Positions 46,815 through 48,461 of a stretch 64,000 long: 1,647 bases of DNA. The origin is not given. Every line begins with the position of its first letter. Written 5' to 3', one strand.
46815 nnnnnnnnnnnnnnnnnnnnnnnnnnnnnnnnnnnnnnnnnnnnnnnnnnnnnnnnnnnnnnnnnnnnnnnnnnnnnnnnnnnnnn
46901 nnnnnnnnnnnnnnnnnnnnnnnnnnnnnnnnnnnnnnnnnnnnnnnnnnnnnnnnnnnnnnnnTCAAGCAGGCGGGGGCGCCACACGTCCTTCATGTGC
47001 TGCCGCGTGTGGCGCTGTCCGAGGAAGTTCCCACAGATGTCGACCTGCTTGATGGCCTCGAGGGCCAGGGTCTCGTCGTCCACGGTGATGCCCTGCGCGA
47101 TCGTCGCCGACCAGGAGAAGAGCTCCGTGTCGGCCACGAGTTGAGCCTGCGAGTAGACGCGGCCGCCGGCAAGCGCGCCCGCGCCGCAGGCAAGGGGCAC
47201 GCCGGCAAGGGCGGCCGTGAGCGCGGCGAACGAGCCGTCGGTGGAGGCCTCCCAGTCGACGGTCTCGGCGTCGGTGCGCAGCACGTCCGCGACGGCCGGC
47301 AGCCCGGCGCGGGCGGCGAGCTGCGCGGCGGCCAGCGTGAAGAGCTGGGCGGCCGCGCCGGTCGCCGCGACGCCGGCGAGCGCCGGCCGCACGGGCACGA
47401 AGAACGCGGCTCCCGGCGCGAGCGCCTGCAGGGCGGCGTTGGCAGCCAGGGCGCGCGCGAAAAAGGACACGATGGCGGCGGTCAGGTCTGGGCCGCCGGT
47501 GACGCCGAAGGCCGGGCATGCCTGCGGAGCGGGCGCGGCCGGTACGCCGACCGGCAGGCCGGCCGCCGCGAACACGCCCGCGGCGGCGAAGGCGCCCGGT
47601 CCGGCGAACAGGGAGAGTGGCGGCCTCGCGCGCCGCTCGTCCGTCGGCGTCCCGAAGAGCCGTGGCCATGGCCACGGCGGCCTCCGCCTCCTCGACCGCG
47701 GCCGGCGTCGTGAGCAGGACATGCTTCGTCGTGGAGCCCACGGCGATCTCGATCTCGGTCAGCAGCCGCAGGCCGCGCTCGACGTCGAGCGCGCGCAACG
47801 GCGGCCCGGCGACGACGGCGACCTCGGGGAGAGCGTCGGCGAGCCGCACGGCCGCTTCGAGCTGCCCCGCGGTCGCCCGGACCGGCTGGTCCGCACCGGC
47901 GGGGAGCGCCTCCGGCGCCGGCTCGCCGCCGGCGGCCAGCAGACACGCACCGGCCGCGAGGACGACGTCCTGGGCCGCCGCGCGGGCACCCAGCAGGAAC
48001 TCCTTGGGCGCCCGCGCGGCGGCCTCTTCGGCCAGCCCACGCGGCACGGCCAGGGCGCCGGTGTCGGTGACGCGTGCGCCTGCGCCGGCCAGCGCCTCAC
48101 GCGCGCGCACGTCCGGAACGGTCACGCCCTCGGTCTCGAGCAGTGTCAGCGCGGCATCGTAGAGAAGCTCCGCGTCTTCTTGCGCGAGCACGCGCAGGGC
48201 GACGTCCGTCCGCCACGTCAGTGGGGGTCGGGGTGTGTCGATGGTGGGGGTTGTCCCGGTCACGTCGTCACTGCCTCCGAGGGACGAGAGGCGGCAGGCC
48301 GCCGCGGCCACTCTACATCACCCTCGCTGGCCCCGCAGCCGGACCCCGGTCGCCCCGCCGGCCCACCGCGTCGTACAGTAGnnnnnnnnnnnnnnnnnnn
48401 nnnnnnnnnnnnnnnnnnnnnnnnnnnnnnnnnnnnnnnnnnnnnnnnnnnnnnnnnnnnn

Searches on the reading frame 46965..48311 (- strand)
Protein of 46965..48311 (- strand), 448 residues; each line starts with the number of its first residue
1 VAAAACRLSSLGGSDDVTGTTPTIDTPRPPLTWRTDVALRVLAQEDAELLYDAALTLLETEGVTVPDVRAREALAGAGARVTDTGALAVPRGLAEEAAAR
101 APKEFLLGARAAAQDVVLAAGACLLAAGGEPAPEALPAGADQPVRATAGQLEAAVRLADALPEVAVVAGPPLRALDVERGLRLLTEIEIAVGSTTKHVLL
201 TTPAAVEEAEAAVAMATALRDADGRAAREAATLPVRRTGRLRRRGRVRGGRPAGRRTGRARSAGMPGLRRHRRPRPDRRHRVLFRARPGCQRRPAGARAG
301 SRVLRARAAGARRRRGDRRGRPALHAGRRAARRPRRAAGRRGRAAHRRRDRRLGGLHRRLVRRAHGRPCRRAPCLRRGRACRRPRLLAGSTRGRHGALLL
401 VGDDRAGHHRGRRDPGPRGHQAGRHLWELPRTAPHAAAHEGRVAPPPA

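Call 58: search_protein_families(library=pfam, proteins=[window:46965-48311:-], max_evalue=0.00001)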
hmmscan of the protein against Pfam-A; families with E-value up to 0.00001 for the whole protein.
window:46965-48311:- (448 aa): 1 family
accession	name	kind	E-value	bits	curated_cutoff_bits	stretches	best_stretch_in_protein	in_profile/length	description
PF06253.16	MTTB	-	4e-17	61.9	25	1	33-224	25-212/500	Trimethylamine methyltransferase (MTTB)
